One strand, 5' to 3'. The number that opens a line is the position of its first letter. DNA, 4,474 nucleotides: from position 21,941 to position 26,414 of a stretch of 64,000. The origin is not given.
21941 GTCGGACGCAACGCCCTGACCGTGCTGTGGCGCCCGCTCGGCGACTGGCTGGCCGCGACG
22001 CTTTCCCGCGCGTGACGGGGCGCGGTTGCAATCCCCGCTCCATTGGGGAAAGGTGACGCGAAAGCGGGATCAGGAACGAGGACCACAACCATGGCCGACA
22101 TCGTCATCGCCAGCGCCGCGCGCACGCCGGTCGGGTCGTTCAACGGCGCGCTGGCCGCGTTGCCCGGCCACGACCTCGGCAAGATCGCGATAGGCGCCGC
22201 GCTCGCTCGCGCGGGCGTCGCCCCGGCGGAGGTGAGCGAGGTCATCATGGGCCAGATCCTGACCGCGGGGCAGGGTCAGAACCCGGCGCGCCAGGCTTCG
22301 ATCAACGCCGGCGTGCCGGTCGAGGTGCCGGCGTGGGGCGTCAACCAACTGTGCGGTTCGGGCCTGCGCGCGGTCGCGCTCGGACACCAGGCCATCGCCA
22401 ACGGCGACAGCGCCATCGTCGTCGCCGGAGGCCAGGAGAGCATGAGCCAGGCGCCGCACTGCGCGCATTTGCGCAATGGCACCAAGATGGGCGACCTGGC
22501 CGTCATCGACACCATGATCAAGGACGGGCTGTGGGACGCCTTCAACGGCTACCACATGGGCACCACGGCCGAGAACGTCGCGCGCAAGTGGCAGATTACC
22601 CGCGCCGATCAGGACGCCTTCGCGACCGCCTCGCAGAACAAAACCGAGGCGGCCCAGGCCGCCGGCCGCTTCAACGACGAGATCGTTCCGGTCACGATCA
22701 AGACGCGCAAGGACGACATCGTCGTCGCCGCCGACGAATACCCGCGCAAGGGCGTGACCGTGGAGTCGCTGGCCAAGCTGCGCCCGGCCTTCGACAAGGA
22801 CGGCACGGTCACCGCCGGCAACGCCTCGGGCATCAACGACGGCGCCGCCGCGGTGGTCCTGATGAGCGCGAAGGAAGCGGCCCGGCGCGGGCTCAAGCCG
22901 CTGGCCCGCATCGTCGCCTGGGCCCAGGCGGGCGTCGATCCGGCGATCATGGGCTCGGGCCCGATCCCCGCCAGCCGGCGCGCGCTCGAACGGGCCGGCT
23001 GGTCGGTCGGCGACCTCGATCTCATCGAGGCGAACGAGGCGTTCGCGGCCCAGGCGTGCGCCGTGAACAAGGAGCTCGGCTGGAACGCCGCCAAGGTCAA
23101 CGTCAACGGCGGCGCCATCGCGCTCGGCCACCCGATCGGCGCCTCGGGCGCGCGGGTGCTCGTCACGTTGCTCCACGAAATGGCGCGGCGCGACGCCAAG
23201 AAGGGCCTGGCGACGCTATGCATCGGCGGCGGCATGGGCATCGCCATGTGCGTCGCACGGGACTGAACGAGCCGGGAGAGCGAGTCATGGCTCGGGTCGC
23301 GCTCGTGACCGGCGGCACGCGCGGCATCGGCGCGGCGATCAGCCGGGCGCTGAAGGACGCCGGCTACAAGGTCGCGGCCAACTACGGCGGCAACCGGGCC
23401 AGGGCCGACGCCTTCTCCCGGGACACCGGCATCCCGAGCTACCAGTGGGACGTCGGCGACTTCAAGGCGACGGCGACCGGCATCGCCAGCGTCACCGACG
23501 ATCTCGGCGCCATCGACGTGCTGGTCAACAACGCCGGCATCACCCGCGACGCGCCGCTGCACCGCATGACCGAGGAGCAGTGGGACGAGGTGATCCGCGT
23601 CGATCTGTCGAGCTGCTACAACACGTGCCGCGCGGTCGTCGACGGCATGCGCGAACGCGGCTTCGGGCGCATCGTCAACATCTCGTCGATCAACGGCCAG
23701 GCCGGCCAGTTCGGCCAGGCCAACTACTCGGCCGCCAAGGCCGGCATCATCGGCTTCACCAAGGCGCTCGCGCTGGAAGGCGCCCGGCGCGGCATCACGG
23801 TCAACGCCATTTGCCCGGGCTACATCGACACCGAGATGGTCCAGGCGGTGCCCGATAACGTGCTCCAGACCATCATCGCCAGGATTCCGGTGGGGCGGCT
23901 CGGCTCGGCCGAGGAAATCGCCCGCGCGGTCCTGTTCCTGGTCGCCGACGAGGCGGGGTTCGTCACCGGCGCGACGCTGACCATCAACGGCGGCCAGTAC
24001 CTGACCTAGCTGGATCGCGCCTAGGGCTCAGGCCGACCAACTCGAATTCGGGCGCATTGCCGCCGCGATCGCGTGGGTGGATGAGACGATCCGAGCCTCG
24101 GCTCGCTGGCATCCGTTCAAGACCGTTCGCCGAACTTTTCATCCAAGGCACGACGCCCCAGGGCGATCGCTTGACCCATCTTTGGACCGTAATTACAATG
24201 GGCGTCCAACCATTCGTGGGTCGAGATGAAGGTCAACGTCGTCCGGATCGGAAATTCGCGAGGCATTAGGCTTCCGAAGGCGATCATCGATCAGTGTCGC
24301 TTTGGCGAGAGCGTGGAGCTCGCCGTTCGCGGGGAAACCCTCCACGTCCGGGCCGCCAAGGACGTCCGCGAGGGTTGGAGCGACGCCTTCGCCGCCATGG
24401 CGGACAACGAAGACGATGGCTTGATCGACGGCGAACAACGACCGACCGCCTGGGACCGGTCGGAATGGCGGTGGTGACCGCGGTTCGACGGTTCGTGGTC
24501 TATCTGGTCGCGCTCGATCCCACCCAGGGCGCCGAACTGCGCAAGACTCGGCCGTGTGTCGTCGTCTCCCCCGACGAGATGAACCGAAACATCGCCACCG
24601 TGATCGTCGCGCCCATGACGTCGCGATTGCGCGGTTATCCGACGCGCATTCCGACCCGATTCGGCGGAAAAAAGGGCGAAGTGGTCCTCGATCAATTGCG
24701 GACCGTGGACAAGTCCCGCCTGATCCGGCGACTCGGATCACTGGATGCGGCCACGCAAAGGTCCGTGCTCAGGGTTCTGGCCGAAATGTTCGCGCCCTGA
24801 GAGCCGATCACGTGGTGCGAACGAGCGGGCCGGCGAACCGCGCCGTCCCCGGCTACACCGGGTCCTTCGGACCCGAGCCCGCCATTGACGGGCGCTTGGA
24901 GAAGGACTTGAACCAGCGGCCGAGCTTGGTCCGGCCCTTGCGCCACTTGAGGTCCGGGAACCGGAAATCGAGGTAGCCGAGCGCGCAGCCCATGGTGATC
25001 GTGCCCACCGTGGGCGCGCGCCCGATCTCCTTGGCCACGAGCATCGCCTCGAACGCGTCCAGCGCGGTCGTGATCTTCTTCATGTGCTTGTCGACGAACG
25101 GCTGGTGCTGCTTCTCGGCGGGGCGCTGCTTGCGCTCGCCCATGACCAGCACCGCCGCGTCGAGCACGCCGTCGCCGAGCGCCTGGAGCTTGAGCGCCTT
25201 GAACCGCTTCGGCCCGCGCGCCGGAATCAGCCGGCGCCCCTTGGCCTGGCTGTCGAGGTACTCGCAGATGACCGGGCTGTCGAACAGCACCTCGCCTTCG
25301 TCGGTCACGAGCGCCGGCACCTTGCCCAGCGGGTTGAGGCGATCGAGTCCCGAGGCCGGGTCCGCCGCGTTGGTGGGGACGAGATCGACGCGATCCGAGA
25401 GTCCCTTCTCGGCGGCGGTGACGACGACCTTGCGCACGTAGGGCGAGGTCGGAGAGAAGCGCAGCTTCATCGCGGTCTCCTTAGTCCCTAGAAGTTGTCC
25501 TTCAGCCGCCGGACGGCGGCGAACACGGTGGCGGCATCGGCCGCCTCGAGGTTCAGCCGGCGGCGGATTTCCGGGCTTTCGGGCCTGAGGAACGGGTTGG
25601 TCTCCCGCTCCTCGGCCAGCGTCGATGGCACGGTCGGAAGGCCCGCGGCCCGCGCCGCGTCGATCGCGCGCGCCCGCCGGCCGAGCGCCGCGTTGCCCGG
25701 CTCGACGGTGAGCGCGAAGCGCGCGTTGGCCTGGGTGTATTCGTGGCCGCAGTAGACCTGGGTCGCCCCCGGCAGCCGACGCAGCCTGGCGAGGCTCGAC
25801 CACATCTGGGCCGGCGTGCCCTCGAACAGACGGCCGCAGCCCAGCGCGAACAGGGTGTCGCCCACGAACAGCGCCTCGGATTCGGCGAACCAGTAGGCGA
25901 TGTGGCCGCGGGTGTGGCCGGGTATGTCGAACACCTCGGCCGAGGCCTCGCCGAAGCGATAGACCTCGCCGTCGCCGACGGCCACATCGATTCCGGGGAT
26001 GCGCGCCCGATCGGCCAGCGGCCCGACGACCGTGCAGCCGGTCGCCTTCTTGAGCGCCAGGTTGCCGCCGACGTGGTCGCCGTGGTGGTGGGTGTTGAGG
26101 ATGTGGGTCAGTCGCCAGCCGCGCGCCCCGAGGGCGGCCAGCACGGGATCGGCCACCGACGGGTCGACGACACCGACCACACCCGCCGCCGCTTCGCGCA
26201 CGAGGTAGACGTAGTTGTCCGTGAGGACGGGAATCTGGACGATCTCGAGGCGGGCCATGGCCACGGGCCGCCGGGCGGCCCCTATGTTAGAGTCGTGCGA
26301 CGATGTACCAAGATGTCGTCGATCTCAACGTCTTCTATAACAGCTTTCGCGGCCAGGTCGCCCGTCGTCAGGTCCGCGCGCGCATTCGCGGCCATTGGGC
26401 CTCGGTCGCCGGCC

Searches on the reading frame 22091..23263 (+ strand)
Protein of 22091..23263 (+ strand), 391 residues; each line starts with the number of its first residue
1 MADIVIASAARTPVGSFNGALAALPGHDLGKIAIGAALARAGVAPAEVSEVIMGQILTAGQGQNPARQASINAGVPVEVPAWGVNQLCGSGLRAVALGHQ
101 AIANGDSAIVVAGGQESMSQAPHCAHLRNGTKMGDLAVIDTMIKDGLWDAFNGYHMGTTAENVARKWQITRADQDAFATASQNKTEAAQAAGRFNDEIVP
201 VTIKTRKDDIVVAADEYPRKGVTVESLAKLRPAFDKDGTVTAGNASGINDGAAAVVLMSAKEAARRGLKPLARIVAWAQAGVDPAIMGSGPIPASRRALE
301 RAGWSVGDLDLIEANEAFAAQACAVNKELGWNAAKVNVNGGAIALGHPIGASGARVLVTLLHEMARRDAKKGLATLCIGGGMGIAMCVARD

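Call 3: search_protein_families(library=pfam, proteins=[window:22091-23263:+], max_evalue=0.1)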
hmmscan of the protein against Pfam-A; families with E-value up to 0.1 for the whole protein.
window:22091-23263:+ (391 aa): 5 families
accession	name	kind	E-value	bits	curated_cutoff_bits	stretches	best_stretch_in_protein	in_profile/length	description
PF00108.29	Thiolase_N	-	2.5e-105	352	26.4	1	4-260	1-259/260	Thiolase, N-terminal domain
PF02803.24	Thiolase_C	-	1.2e-52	177.1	27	1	268-389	1-122/123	Thiolase, C-terminal domain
PF05658.19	YadA_head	-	0.0036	18.1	25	1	90-109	2-21/27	YadA head domain repeat (2 copies)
PF00109.32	ketoacyl-synt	-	0.0062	16.6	20.8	1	81-128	167-214/252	Beta-ketoacyl synthase, N-terminal domain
PF13897.11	GOLD_2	-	0.049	14.3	28.4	1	175-223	70-117/140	Golgi-dynamics membrane-trafficking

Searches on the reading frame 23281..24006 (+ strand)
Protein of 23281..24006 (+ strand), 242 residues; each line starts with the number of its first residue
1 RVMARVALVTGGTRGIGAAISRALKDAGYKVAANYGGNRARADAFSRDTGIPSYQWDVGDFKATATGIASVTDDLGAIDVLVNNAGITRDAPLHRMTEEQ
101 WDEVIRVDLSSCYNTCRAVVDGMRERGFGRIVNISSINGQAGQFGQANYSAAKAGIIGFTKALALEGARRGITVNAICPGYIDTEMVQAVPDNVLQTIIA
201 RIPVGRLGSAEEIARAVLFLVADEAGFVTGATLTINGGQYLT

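Call 3: search_protein_families(library=pfam, proteins=[window:23281-24006:+], max_evalue=0.1)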
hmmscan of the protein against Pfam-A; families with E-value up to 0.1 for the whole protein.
window:23281-24006:+ (242 aa): 6 families
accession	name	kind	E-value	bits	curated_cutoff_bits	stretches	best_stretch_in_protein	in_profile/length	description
PF13561.12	adh_short_C2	-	3e-61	207.5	27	1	14-238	6-234/236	Enoyl-(Acyl carrier protein) reductase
PF00106.31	adh_short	-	7.3e-56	189.2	26.6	1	5-191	1-191/195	short chain dehydrogenase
PF08659.16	KR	-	1.5e-16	61.3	22.6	1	7-172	3-168/180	KR domain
PF23441.1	SDR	-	1.5e-08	34.8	27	1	152-241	166-257/258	SDR-like rossmann domain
PF13460.12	NAD_binding_10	-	5.1e-05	23.7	27.2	1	11-182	1-146/184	NAD(P)H-binding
PF01370.27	Epimerase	-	0.00095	19.1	20.9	1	7-136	1-115/240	NAD dependent epimerase/dehydratase family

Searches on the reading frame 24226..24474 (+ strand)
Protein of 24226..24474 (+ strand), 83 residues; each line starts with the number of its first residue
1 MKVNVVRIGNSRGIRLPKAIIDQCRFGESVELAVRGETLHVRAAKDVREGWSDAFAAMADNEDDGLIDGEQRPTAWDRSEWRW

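Call 59: search_protein_families(library=pfam, proteins=[window:24226-24474:+], max_evalue=0.001)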
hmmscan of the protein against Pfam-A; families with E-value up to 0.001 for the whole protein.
window:24226-24474:+ (83 aa): 1 family
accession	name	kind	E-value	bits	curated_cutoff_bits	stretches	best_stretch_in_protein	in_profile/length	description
PF04014.23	MazE_antitoxin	-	0.00022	21.6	24.7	1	5-45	1-44/48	Antidote-toxin recognition MazE, bacterial antitoxin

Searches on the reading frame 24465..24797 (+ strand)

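Call 59: search_protein_families(library=pfam, proteins=[window:24465-24797:+], max_evalue=0.001)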
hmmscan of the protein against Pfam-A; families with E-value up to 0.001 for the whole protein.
window:24465-24797:+ (111 aa): 1 family
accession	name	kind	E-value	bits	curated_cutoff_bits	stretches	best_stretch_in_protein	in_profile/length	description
PF02452.23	PemK_toxin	-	2.5e-29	102.1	23.1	1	8-109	1-109/109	PemK-like, MazF-like toxin of type II toxin-antitoxin system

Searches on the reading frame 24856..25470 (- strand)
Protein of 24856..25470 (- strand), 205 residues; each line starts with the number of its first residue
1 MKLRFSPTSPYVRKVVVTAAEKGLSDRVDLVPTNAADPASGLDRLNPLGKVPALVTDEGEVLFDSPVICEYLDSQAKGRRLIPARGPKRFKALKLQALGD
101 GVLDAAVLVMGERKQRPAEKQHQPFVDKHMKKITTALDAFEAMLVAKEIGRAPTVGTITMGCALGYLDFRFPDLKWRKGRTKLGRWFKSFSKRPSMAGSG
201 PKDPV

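Call 59: search_protein_families(library=pfam, proteins=[window:24856-25470:-], max_evalue=0.001)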
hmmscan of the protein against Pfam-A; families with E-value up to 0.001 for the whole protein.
window:24856-25470:- (205 aa): 5 families
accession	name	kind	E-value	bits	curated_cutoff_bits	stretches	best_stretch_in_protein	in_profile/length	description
PF13409.12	GST_N_2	-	1.4e-19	70.9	25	1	8-75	1-70/70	Glutathione S-transferase, N-terminal domain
PF13417.12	GST_N_3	-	7e-16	58.8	22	1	6-79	4-74/75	Glutathione S-transferase, N-terminal domain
PF02798.26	GST_N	-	1.8e-09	38.3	20.9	1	8-73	10-75/76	Glutathione S-transferase, N-terminal domain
PF13410.11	GST_C_2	-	9.9e-08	32.4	24.9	1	126-188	4-68/69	Glutathione S-transferase, C-terminal domain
PF00043.30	GST_C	-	0.00047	20.8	20.7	1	104-194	7-93/93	Glutathione S-transferase, C-terminal domain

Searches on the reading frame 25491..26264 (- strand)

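Call 59: search_protein_families(library=pfam, proteins=[window:25491-26264:-], max_evalue=0.001)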
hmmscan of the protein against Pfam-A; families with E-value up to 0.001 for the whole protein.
window:25491-26264:- (258 aa): 2 families
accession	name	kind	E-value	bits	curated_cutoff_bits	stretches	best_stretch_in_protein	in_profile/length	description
PF16123.11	HAGH_C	-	8.1e-28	97.1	25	1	175-258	1-83/83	Hydroxyacylglutathione hydrolase C-terminus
PF00753.33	Lactamase_B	-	3.1e-22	79.9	22.7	1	18-174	7-196/196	Metallo-beta-lactamase superfamily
